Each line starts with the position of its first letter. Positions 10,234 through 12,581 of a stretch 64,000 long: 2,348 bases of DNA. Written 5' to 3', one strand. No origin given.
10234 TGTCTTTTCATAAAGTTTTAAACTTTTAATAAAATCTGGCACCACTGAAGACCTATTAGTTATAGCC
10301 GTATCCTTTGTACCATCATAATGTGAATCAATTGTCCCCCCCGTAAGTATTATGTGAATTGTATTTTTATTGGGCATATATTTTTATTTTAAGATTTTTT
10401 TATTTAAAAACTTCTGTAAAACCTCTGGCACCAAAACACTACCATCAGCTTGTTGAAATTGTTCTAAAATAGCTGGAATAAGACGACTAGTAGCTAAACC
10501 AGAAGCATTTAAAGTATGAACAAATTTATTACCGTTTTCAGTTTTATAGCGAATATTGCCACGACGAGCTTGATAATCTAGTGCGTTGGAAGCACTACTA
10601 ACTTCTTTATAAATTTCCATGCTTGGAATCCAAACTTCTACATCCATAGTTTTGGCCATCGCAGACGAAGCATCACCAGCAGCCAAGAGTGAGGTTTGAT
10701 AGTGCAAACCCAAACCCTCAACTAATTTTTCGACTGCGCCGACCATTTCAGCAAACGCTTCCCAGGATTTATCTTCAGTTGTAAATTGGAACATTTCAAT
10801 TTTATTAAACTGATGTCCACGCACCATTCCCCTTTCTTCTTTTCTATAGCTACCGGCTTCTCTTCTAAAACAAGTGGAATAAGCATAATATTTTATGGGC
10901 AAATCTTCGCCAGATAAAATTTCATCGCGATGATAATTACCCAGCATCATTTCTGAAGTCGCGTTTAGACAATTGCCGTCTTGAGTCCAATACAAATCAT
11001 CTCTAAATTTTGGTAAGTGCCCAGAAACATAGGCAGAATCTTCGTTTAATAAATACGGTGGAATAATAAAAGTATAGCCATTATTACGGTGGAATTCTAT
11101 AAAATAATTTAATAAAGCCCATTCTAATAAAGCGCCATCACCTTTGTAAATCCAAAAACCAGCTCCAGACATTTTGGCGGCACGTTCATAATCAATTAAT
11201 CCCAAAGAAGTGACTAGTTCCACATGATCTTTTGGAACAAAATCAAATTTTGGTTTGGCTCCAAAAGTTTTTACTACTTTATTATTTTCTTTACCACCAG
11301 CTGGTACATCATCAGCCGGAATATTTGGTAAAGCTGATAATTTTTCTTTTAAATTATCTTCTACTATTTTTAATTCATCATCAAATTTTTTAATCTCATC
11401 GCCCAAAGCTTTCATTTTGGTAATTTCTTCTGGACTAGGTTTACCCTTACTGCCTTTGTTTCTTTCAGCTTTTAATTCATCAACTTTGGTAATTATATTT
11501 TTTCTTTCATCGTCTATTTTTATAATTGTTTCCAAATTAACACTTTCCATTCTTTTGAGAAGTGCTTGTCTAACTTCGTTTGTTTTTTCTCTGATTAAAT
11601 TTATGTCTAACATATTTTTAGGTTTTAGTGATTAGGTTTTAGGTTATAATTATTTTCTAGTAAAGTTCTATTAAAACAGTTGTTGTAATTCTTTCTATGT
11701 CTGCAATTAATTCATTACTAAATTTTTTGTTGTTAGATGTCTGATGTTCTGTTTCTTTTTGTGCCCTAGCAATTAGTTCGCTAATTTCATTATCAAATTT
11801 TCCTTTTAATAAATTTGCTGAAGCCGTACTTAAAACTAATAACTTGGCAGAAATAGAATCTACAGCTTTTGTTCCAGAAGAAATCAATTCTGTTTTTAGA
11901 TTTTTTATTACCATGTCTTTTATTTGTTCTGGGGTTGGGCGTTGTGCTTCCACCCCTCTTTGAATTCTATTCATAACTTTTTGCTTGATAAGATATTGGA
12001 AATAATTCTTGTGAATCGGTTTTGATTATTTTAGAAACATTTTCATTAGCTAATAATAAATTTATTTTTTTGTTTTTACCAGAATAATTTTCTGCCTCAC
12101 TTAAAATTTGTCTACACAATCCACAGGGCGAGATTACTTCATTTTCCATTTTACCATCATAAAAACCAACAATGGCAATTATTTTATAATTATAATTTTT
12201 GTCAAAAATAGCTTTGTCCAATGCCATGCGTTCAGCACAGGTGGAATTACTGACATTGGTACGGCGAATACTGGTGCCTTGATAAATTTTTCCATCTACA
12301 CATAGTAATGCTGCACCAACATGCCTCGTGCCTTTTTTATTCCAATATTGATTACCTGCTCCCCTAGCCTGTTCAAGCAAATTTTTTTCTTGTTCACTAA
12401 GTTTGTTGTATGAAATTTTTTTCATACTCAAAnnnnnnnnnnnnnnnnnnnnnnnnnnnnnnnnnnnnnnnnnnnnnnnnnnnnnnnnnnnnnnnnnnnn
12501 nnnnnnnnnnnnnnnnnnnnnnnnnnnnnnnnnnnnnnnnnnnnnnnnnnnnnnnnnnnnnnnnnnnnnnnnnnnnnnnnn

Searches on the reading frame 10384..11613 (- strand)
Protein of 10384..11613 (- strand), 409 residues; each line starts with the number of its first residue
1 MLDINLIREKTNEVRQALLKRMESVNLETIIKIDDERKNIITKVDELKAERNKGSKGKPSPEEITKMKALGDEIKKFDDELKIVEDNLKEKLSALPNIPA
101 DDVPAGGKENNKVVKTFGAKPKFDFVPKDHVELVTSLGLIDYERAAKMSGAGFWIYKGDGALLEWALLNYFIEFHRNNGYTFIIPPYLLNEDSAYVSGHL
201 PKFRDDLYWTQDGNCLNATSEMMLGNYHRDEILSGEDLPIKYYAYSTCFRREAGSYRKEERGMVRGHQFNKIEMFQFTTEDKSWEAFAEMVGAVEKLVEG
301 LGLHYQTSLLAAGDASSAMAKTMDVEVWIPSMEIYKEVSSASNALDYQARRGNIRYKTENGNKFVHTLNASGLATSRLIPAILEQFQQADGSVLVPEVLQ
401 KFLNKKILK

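Call 78: search_protein_families(library=pfam, proteins=[window:10384-11613:-], max_evalue=0.00001)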
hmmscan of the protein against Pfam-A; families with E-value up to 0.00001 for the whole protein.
window:10384-11613:- (409 aa): 2 families
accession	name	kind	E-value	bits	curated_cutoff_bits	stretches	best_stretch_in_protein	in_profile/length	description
PF00587.30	tRNA-synt_2b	-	3.2e-34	119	29.3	1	209-386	2-179/179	tRNA synthetase class II core domain (G, H, P, S and T)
PF02403.27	Seryl_tRNA_N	-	3.6e-18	66.2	28.2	1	1-99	1-108/108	Seryl-tRNA synthetase N-terminal domain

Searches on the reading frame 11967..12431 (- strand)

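Call 78: search_protein_families(library=pfam, proteins=[window:11967-12431:-], max_evalue=0.00001)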
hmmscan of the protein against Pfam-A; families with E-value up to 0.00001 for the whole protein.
window:11967-12431:- (154 aa): 1 family
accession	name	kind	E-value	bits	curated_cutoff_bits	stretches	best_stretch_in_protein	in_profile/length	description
PF00383.29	dCMP_cyt_deam_1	-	1.1e-10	41.7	25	1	13-114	2-94/102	Cytidine and deoxycytidylate deaminase zinc-binding region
